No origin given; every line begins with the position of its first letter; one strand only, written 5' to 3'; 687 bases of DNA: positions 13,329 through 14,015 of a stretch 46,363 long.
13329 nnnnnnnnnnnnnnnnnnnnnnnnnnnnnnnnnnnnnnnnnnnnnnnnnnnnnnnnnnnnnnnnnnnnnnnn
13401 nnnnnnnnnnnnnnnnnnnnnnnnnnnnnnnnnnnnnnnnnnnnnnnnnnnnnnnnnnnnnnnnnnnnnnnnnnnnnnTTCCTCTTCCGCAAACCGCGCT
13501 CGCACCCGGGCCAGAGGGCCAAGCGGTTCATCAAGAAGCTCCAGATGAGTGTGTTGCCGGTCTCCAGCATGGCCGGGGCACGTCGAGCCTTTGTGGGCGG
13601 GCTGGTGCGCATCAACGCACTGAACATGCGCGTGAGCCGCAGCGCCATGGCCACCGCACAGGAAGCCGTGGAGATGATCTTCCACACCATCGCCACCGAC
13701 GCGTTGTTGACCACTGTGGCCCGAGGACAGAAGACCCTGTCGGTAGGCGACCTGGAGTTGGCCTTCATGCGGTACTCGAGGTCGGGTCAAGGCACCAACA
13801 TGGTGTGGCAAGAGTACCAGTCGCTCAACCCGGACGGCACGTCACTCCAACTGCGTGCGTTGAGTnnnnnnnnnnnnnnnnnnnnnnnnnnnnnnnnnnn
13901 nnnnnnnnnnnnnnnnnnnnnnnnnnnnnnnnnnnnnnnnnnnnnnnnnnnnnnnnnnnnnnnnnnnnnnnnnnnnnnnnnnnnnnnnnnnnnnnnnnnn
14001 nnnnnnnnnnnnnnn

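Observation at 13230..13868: Virus-encoded H3-like histone retaining the ARTKQ tail start but lacking ARKS motifs, with insertions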

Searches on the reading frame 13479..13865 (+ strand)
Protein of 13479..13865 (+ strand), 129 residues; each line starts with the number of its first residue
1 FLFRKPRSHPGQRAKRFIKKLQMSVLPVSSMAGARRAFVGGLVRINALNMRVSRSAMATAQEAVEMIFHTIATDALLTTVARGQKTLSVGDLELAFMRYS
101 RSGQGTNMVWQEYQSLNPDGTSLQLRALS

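Call 89: predict_structure(alignment_id=A7)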
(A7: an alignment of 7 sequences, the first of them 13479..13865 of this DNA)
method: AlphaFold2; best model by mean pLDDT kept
length: 129 residues; sequences in the alignment: 7
mean_pLDDT: 77.2   pTM: 0.54
mean pLDDT of the five models: 77.2, 77.0, 74.5, 72.3, 71.9
residues with pLDDT >= 90: 9; 70-90: 95; 50-70: 23; < 50: 2
segments of 3 or more residues with pLDDT < 50: none
pLDDT, mean of each block of 10 residues (from residue 1): 64 83 77 77 82 79 83 90 89 85 72 69 51
secondary structure, 60 per line:
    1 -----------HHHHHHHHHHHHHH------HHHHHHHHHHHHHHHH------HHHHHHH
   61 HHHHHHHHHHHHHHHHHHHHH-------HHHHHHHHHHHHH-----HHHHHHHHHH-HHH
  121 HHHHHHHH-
elements in order: H12-25 H32-47 H54-81 H89-101 H107-116 H118-128

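Call 91: fold_search(model_id=the predicted structure, library=pdb)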
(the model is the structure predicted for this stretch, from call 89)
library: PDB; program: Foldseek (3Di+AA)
matches with E <= 10: 1473; with E <= 0.001: 0
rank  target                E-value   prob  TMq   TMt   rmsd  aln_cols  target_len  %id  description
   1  1a7w                  4.8e-02  1.00  0.40  0.71   2.5        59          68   32  CRYSTAL STRUCTURE OF THE HISTONE HMFB FROM METHANOTHERMUS FERVIDUS (released 1999-03-23)
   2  9n6h_D                4.8e-02  1.00  0.51  0.67   3.7        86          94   19  2.54 A S.cerevisiae Chd1[L886G/L889G/L891G]-nucleosome 1:1 complex (released 2025-06-11)
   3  5gsu_D                5.1e-02  1.00  0.51  0.64   3.7        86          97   20  Crystal structure of nucleosome core particle consisting of human testis-specific histone variants, Th2A and Th2B (released 2017-02-15)
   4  8hal_H                5.1e-02  1.00  0.50  0.62   3.8        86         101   20  Cryo-EM structure of the CBP catalytic core bound to the H4K12acK16ac nucleosome, class 1 (released 2023-05-17)
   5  5b1l_H                5.4e-02  1.00  0.50  0.67   3.8        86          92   20  The mouse nucleosome structure containing H3t (released 2017-02-15)
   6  6t79_D                5.4e-02  1.00  0.51  0.66   3.8        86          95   20  Structure of a human nucleosome at 3.2 A resolution (released 2020-04-29)
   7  1eqz_B                5.4e-02  1.00  0.51  0.60   3.8        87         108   20  X-RAY STRUCTURE OF THE NUCLEOSOME CORE PARTICLE AT 2.5 A RESOLUTION (released 2000-04-17)
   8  8ow1_h                5.4e-02  1.00  0.50  0.63   4.9        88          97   17  Cryo-EM structure of the yeast Inner kinetochore bound to a CENP-A nucleosome. (released 2023-08-09)
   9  4kud_D                5.4e-02  1.00  0.42  0.57   5.1        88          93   18  Crystal structure of N-terminal acetylated Sir3 BAH domain D205N mutant in complex with yeast nucleosome core particle (released 2013-08-07)
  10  1kx3_D                5.7e-02  1.00  0.51  0.67   3.7        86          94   19  X-Ray Structure of the Nucleosome Core Particle, NCP146, at 2.0 A Resolution (released 2002-12-25)
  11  3afa_D                5.7e-02  1.00  0.51  0.66   3.6        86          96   20  The human nucleosome structure (released 2010-05-26)
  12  8wh5_H                5.7e-02  1.00  0.52  0.69   3.8        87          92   15  Structure of DDM1-nucleosome complex in the apo state (released 2024-04-17)
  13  1p34_H                5.7e-02  1.00  0.51  0.66   3.8        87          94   18  Crystallographic Studies of Nucleosome Core Particles containing Histone 'Sin' Mutants (released 2004-02-24)
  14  3ut9_D                5.7e-02  1.00  0.51  0.65   3.7        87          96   18  Crystal Structure of Nucleosome Core Particle Assembled with a Palindromic Widom '601' Derivative (NCP-601L) (released 2012-04-11)
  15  7v90_D                5.7e-02  1.00  0.51  0.64   3.7        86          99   20  Telomeric mononucleosome (released 2022-07-27)
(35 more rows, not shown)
